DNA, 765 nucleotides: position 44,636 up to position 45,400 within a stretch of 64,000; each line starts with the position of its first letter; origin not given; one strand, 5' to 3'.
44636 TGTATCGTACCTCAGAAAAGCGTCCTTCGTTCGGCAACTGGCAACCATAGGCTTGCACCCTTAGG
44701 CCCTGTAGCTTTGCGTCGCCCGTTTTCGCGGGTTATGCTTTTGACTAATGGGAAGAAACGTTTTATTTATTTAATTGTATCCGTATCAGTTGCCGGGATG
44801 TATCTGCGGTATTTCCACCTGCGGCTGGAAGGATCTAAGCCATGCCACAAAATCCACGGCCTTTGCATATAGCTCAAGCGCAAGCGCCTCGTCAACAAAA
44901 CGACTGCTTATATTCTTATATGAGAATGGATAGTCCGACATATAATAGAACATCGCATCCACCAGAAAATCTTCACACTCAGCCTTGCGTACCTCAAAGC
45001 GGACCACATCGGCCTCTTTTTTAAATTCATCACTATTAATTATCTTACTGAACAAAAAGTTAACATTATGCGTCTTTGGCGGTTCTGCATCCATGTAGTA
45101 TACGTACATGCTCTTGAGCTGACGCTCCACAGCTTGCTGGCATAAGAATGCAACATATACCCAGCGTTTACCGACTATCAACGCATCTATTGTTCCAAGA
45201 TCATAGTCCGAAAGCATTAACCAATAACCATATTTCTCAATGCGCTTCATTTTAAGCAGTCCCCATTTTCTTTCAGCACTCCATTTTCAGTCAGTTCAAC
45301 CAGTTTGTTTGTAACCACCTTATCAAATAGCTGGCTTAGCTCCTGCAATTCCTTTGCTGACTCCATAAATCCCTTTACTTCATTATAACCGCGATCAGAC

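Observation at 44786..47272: HEPN/MNT pair split by a cupin-HD-GYP phosphodiesterase, in a four-gene cassette led by a c-di-GMP riboswitch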

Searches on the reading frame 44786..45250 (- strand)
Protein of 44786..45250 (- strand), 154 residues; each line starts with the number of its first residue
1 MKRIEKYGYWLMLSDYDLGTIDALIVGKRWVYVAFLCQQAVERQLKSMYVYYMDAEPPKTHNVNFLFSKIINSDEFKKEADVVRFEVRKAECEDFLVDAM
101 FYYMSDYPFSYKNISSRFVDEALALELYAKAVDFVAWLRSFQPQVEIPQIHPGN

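Call 4: search_protein_families(library=pfam, proteins=[window:44786-45250:-], max_evalue=0.01)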
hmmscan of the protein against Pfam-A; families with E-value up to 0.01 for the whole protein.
window:44786-45250:- (154 aa): 1 family
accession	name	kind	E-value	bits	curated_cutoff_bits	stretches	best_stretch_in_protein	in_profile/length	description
PF05168.19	HEPN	-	2.3e-09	37.9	22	1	9-137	3-113/117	HEPN domain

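Call 6: find_encoding_contigs(protein=window:44786-45250:-, flank=6000, max_places=6)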
Protein window:44786-45250:- (154 aa): 8 contigs read that carry it; 3 places shown.
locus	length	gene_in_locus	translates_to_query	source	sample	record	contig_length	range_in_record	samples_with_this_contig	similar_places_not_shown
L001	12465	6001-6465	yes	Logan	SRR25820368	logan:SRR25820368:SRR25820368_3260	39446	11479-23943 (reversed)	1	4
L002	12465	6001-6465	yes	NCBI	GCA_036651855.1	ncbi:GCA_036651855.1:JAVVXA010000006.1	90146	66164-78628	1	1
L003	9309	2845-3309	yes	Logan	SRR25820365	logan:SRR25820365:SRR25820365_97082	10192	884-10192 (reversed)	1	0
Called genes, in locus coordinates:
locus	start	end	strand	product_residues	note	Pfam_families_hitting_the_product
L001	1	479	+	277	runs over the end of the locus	PF00528:BPD_transp_1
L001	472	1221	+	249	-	PF02463:SMC_N (faint), PF00005:ABC_tran, PF13304:AAA_21 (weak)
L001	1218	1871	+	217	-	PF01895:PhoU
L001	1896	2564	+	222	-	PF00072:Response_reg, PF00486:Trans_reg_C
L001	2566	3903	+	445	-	PF00512:HisKA, PF02518:HATPase_c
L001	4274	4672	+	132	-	-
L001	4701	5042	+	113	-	PF01909:NTP_transf_2, PF18765:Polbeta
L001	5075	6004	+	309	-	PF07883:Cupin_2 (weak), PF01966:HD, PF13487:HD_5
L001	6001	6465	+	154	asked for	PF05168:HEPN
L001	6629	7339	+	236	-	PF01478:Peptidase_A24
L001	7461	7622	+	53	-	PF04964:Flp_Fap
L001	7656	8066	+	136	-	PF07811:TadE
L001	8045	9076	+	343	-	PF13400:Tad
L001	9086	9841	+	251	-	PF08666:SAF (weak), PF16976:RcpC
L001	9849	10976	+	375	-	PF00142:Fer4_NifH (weak), PF01656:CbiA, PF06564:CBP_BcsQ (faint), PF09140:MipZ, PF10609:ParA, PF13614:AAA_31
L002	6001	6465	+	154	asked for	PF05168:HEPN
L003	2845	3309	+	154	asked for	PF05168:HEPN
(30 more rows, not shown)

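Call 14: find_homologous_proteins(query=window:44786-45250:-)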
Query window:44786-45250:- (154 aa): 196 proteins with E <= 0.001 among 212 candidates; the best 120 are listed.
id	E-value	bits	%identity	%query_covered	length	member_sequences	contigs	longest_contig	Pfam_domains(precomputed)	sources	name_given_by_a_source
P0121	7.6e-99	346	100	100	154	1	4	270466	PF05168.20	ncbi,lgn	ncbi:MAG: HEPN domain-containing protein [Clostridia bacterium]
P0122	1.1e-79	284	81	97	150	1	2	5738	PF05168.20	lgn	-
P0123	7.6e-78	278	81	97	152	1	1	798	PF05168.20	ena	-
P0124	1.0e-77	278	80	97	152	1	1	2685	PF05168.20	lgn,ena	-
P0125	1.1e-77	278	81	97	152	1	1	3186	PF05168.20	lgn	-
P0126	4.7e-77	276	80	97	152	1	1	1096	PF05168.20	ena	-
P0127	1.7e-76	274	81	97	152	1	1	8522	PF05168.20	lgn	-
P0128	2.1e-76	273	79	97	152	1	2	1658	PF05168.20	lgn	-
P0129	2.3e-76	273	79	97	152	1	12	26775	PF05168.20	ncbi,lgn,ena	-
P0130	2.8e-76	273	80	97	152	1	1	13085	PF05168.20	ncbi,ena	-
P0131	1.2e-75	271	79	97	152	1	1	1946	PF05168.20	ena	-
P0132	1.6e-75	271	81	97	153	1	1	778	PF05168.20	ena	-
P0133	3.9e-75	269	77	97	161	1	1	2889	PF05168.20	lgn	-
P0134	5.7e-75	269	79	97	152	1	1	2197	PF05168.20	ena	-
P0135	3.8e-74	266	75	97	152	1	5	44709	PF05168.20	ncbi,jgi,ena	-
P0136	7.4e-74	265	73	97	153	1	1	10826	PF05168.20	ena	-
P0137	9.4e-74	265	73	97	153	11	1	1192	PF05168.20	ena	-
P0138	9.9e-74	265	75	97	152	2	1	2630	PF05168.20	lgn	-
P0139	1.6e-73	264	75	97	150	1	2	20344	PF05168.20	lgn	-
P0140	1.7e-73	264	75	97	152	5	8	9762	PF05168.20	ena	-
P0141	2.2e-73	264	75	97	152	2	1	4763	PF05168.20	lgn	-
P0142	2.3e-73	264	78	92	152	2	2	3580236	PF05168.20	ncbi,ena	-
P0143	3.1e-73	263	75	97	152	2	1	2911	PF05168.20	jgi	jgi:HEPN domain-containing protein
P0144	7.7e-73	262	77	97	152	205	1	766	PF05168.20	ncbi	-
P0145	1.1e-72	261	74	97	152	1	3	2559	PF05168.20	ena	-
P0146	1.4e-72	261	75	96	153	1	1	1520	PF05168.20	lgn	-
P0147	1.7e-72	261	75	97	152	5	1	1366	PF05168.20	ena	-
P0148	2.3e-72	260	74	97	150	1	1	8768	PF05168.20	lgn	-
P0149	2.4e-72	260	74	97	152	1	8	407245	PF05168.20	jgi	jgi:HEPN domain-containing protein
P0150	2.7e-72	260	74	97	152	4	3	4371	PF05168.20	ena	-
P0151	3.7e-72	260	75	96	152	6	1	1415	PF05168.20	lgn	-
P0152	5.9e-72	259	75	92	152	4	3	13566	PF05168.20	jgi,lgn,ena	-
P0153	6.1e-72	259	74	97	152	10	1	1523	PF05168.20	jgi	-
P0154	8.0e-72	259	75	97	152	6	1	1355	PF05168.20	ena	-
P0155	8.8e-72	258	75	97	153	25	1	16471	PF05168.20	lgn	-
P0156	1.2e-71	258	74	97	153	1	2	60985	PF05168.20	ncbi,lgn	-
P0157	1.2e-71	258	76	97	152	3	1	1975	PF05168.20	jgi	-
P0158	1.5e-71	258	76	97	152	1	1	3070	PF05168.20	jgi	-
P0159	1.8e-71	257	73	97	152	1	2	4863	PF05168.20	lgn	-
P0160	2.1e-71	257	73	97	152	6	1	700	PF05168.20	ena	-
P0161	2.3e-71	257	74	97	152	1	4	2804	PF05168.20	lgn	-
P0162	2.5e-71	257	74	97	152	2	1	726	PF05168.20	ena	-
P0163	2.8e-71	257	74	97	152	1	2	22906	PF05168.20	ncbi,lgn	-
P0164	2.9e-71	257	73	100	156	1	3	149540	PF05168.20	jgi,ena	-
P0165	3.1e-71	257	73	97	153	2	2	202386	PF05168.20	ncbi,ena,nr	ncbi:MAG TPA: HEPN domain-containing protein [Feifaniaceae bacterium]|nr:HEPN domain-containing prot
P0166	3.4e-71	257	73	97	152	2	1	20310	PF05168.20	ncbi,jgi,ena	-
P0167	5.4e-71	256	73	99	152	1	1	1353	PF05168.20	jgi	-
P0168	6.0e-71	256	75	97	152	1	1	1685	PF05168.20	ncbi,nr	ncbi:MAG: HEPN domain-containing protein [Clostridia bacterium]|nr:HEPN domain-containing protein [C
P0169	6.4e-71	256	73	97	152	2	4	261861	PF05168.20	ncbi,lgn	-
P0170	1.1e-70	255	73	97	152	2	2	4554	PF05168.20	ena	-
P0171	1.4e-70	254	71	97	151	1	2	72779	PF05168.20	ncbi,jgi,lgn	jgi:HEPN domain-containing protein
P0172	4.0e-70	253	73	97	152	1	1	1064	PF05168.20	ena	-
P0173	5.2e-70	253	71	97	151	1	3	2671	PF05168.20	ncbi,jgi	jgi:HEPN domain-containing protein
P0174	7.0e-70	252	72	98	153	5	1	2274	PF05168.20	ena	-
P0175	7.3e-70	252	73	97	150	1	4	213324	PF05168.20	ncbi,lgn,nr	ncbi:MAG: HEPN domain-containing protein [Clostridiaceae bacterium]|nr:HEPN domain-containing protei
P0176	7.5e-70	252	75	97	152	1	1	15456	PF05168.20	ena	-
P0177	7.8e-70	252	75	97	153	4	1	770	PF05168.20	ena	-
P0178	1.2e-69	251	72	97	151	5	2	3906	PF05168.20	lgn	-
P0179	1.2e-69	251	70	97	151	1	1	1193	PF05168.20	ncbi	-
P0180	1.3e-69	251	72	97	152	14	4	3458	PF05168.20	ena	-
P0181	1.3e-69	251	69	97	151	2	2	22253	PF05168.20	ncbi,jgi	jgi:HEPN domain-containing protein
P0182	1.5e-69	251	74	96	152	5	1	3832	PF05168.20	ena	-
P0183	2.0e-69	251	71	97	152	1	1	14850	PF05168.20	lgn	-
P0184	2.0e-69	251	73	97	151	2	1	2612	PF05168.20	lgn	-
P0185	2.4e-69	251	71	97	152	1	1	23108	PF05168.20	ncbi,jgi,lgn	-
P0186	2.9e-69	250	72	97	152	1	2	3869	PF05168.20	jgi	jgi:HEPN domain-containing protein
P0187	3.6e-69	250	74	96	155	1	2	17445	PF05168.20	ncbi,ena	-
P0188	9.2e-69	249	69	97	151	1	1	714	PF05168.20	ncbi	-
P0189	1.1e-68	248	71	98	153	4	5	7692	PF05168.20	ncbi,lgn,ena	-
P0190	1.1e-68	248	71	97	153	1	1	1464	PF05168.20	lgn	-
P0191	1.5e-68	248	71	97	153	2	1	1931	PF05168.20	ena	-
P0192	1.6e-68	248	71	97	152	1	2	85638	PF05168.20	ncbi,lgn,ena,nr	ncbi:MAG: HEPN domain-containing protein [Clostridiales bacterium]|nr:HEPN domain-containing protein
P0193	1.6e-68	248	71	97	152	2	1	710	PF05168.20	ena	-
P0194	2.1e-68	247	70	97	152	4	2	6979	PF05168.20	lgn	-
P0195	2.5e-68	247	71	97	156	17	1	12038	PF05168.20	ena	-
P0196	4.1e-68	246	70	97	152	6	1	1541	PF05168.20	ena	-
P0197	4.3e-68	246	72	97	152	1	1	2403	PF05168.20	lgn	-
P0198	4.7e-68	246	73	99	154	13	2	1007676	PF05168.20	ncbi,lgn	-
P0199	4.7e-68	246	71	97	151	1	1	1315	PF05168.20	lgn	-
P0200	5.9e-68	246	73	97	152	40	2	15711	PF05168.20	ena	-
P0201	6.0e-68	246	71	97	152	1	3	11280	PF05168.20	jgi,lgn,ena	-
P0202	7.5e-68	246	71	97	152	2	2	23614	PF05168.20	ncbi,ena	-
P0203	8.8e-68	245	71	97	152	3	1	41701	PF05168.20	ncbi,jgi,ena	jgi:HEPN domain-containing protein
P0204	9.9e-68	245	71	97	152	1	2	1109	PF05168.20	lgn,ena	-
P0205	1.2e-67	245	73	97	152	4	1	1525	PF05168.20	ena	-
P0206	1.3e-67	245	75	96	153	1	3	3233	PF05168.20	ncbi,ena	-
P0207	1.4e-67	245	69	99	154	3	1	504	PF05168.20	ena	-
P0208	1.4e-67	245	71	97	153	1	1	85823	PF05168.20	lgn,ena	-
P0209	1.5e-67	245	71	97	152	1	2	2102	PF05168.20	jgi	jgi:HEPN domain-containing protein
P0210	1.5e-67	245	69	99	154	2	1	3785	PF05168.20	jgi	-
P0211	1.6e-67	245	70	97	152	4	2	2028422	PF05168.20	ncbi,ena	-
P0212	1.8e-67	244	78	90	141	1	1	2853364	PF05168.20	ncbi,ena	-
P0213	2.9e-67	244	69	97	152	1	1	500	PF05168.20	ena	-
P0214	3.4e-67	244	72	97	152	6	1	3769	PF05168.20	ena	-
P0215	4.0e-67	243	69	97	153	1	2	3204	PF05168.20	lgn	-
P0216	5.4e-67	243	69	97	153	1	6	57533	PF05168.20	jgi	-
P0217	7.2e-67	242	70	96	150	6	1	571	PF05168.20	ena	-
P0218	1.1e-66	242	76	90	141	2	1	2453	PF05168.20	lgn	-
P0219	1.6e-66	241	70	97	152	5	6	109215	PF05168.20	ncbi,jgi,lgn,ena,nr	ncbi:MAG TPA: HEPN domain-containing protein [Eubacteriales bacterium]|nr:HEPN domain-containing pro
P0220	2.7e-66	241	70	96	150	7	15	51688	PF05168.20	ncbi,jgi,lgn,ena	jgi:HEPN domain-containing protein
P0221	2.9e-66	240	69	97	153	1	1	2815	PF05168.20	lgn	-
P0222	4.2e-66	240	74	90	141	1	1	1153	PF05168.20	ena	-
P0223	5.1e-66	240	69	96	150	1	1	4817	PF05168.20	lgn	-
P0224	5.7e-66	240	68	99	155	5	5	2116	PF05168.20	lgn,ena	-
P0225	5.9e-66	239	73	90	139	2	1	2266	PF05168.20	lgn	-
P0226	1.4e-65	238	71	97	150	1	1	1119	PF05168.20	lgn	-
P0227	1.7e-65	238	64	97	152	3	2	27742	PF05168.20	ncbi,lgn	-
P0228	3.2e-65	237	67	97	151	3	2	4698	PF05168.20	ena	-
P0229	3.8e-65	237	67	97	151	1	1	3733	PF05168.20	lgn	-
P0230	2.3e-64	234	68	97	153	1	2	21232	PF05168.20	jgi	-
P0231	2.4e-64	234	73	90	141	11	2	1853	PF05168.20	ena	-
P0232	4.4e-64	233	68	98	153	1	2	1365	PF05168.20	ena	-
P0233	5.4e-64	233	67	97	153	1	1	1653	PF05168.20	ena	-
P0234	6.7e-64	233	68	95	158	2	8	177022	PF05168.20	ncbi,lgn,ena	-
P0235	9.6e-64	232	68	97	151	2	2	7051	PF05168.20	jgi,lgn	jgi:HEPN domain-containing protein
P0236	1.5e-63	232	71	90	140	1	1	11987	PF05168.20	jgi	jgi:HEPN domain-containing protein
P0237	1.8e-63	231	68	97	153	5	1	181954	PF05168.20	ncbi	-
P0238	2.1e-63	231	67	97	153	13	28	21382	PF05168.20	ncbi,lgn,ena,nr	ncbi:MAG: HEPN domain-containing protein [Clostridia bacterium]|nr:HEPN domain-containing protein [C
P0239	4.0e-63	230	67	97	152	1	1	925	PF05168.20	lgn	-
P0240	1.0e-62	229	67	97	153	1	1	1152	PF05168.20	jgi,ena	-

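Call 15: find_encoding_contigs(protein=P0198, flank=6000, max_places=2)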
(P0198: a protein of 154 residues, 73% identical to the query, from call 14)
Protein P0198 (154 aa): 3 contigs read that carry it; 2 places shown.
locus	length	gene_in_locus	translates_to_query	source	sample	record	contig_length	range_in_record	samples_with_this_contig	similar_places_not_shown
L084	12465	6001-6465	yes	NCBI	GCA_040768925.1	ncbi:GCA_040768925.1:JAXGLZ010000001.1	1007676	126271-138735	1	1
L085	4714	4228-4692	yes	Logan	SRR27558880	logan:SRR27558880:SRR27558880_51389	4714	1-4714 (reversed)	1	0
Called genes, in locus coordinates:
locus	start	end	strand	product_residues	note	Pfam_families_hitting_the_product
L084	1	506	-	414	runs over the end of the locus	PF01546:Peptidase_M20, PF07687:M20_dimer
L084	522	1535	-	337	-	PF02558:ApbA, PF08546:ApbA_C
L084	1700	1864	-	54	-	-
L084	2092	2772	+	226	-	PF03006:HlyIII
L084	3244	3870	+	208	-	PF13240:Zn_Ribbon_1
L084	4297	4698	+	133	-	-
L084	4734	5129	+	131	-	PF01909:NTP_transf_2, PF18765:Polbeta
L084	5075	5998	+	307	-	PF13487:HD_5, PF01966:HD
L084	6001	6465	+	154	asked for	PF05168:HEPN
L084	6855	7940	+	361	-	-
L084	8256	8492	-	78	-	PF13443:HTH_26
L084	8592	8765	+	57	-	-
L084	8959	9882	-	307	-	PF02645:DegV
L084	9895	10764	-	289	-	PF00398:RrnaAD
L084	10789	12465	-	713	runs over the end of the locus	PF05223:MecA_N, PF03717:PBP_dimer, PF00905:Transpeptidase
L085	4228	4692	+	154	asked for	PF05168:HEPN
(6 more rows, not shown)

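Call 16: find_encoding_contigs(protein=P0212, flank=6000, max_places=2)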
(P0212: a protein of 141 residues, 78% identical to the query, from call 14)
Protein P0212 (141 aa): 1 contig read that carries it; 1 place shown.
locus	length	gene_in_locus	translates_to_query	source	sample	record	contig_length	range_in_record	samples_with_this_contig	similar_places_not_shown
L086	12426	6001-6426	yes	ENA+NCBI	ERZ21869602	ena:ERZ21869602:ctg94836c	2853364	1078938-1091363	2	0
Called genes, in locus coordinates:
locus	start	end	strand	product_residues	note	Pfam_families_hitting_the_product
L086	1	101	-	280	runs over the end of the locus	-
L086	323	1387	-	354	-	PF01636:APH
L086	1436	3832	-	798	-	PF00933:Glyco_hydro_3, PF01915:Glyco_hydro_3_C, PF14310:Fn3-like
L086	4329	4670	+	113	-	-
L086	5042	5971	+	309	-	PF13487:HD_5, PF01966:HD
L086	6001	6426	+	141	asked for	PF05168:HEPN (weak)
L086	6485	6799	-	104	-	-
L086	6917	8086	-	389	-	PF22025:ThiI_fer, PF02926:THUMP, PF02568:ThiI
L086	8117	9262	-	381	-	PF00266:Aminotran_5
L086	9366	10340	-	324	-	PF01625:PMSR, PF01641:SelR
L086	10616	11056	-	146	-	-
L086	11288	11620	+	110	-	PF03551:PadR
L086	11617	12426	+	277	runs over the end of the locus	PF06304:DUF1048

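Call 17: find_encoding_contigs(protein=P0142, flank=6000, max_places=2)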
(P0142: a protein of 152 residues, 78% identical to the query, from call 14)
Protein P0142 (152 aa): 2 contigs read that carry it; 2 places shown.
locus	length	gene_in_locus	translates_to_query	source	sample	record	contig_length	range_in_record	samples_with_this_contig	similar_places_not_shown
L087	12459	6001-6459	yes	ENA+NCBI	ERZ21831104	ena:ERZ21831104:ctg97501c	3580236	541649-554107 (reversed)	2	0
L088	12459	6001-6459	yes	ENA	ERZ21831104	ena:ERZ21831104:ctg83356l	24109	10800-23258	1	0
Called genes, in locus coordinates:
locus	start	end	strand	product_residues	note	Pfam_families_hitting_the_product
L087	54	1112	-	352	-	PF01636:APH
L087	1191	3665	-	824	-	PF00933:Glyco_hydro_3, PF01915:Glyco_hydro_3_C, PF14310:Fn3-like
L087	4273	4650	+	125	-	-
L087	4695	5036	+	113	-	PF01909:NTP_transf_2, PF18765:Polbeta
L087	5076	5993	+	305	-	PF13487:HD_5, PF01966:HD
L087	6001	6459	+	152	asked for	PF05168:HEPN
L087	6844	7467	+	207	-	PF01478:Peptidase_A24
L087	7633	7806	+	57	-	PF04964:Flp_Fap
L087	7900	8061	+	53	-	PF04964:Flp_Fap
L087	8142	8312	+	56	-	PF04964:Flp_Fap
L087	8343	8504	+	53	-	PF04964:Flp_Fap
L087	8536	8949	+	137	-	PF07811:TadE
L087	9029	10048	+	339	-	PF13400:Tad (faint)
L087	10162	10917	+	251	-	PF08666:SAF (weak), PF16976:RcpC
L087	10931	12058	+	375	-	PF01656:CbiA, PF02374:ArsA_ATPase (faint), PF06564:CBP_BcsQ (weak), PF09140:MipZ, PF10609:ParA, PF13614:AAA_31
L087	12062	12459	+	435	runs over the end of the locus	PF00437:T2SSE, PF27713:UCP018868 (weak)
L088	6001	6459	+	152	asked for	PF05168:HEPN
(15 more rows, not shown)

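Call 20: search_solved_structures(query=A2, max_evalue=1, show_alignments=4)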
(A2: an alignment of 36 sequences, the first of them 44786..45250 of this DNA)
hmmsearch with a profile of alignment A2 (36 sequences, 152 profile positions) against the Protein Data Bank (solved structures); distinct sequences matched with E-value up to 1: 1.
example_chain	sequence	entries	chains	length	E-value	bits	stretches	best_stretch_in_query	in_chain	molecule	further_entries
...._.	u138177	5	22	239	0.56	13.4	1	55-106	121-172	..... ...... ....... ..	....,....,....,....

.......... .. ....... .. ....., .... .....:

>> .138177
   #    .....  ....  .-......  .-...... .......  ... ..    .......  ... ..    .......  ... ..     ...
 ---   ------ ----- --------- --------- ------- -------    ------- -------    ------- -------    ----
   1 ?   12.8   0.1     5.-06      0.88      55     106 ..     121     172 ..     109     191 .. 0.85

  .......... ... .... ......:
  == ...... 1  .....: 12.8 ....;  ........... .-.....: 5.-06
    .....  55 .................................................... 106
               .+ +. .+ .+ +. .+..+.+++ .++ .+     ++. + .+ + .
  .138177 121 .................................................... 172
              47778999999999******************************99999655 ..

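Call 22: search_protein_families(library=ncbifam, proteins=[window:44786-45250:-], max_evalue=0.01)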
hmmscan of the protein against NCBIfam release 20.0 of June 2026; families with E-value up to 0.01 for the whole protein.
window:44786-45250:- (154 aa): 0 families

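Call 23: search_protein_families(library=padloc, proteins=[window:44786-45250:-], max_evalue=0.01)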
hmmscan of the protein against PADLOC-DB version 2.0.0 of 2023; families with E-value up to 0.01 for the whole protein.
window:44786-45250:- (154 aa): 0 families

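Call 25: find_related_loci(query=A2, collection=metagenome_contigs, flank=5000)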
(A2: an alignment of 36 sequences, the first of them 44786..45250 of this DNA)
Query A2 (154 aa) in metagenome_contigs; peptide patterns used: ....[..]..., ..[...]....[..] (x = any residue, [..] = any of these).
98 stretches matched a pattern; 47 encode a relative of the query (tblastn E <= 1e-3); 47 distinct loci.
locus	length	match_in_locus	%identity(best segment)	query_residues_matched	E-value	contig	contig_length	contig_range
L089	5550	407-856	75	1-150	6e-79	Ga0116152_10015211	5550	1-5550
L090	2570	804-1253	76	1-150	4e-80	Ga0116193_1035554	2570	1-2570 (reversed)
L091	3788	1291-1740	76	1-150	5e-78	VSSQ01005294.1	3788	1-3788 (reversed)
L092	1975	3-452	76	1-150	3e-80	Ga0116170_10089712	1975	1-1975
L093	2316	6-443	77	5-150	2e-79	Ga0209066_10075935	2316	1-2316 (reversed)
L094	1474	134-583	75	1-150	2e-81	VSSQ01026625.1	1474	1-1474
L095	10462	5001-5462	73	1-154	6e-77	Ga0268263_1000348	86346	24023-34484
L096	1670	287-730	75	3-150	1e-80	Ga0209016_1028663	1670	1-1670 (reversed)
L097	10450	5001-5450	73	1-150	8e-76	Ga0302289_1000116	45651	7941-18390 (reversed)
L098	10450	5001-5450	73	1-150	4e-76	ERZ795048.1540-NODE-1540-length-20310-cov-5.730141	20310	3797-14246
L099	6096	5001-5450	73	1-150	8e-76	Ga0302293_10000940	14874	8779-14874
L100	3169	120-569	73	1-150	9e-76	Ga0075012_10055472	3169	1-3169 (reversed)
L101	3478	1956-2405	73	1-150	1e-74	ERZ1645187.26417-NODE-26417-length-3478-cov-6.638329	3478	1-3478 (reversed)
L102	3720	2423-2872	74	1-150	7e-74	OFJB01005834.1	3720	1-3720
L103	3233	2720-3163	75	1-148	6e-74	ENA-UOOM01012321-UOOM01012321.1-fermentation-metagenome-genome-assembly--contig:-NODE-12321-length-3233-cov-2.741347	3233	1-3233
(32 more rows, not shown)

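Call 56: predict_structure(alignment_id=A2)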
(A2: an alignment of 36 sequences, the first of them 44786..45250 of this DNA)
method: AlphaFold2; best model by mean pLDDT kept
length: 154 residues; sequences in the alignment: 36
mean_pLDDT: 90.8   pTM: 0.87
mean pLDDT of the five models: 90.8, 89.9, 88.7, 88.5, 87.6
residues with pLDDT >= 90: 126; 70-90: 10; 50-70: 14; < 50: 4
segments of 3 or more residues with pLDDT < 50: none
pLDDT, mean of each block of 10 residues (from residue 1): 92 97 95 94 98 95 96 97 97 96 71 63 97 98 92 50
secondary structure, 60 per line:
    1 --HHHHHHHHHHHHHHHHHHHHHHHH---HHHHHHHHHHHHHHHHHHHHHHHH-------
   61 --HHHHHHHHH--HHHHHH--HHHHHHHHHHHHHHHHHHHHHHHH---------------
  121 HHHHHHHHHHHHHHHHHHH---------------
elements in order: H3-26 H30-53 H63-71 H74-79 H82-105 H121-139

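Call 58: search_protein_representatives(alignment_id=A2)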
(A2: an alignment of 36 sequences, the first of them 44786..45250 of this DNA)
Query: 36 sequences, 152 profile positions. Proteins with E-value up to 0.001 (for the whole library): 884; up to 1e-10: 123; up to 1e-30: 6. The best 150 are listed.
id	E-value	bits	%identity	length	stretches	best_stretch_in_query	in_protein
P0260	1.6e-64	232.8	-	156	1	1-147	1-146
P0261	6.1e-45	169.2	-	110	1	1-110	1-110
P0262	2.3e-44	167.4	-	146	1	1-91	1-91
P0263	1.8e-40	154.7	-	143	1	1-142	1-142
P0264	6.7e-40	152.9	-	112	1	1-75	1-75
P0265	9.3e-37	142.7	-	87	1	66-150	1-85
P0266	2.3e-28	115.4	-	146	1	1-142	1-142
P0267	3.4e-25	105.1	-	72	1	85-151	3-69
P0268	5.4e-25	104.4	-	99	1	48-143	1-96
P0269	1.1e-23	100.2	-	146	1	1-142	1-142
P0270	1.1e-23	100.2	-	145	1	1-141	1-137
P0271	1.9e-22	96.2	-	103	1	1-90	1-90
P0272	3.1e-22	95.5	-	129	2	1-71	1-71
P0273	3.9e-21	91.9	-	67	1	1-45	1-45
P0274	6.0e-21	91.3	-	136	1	1-141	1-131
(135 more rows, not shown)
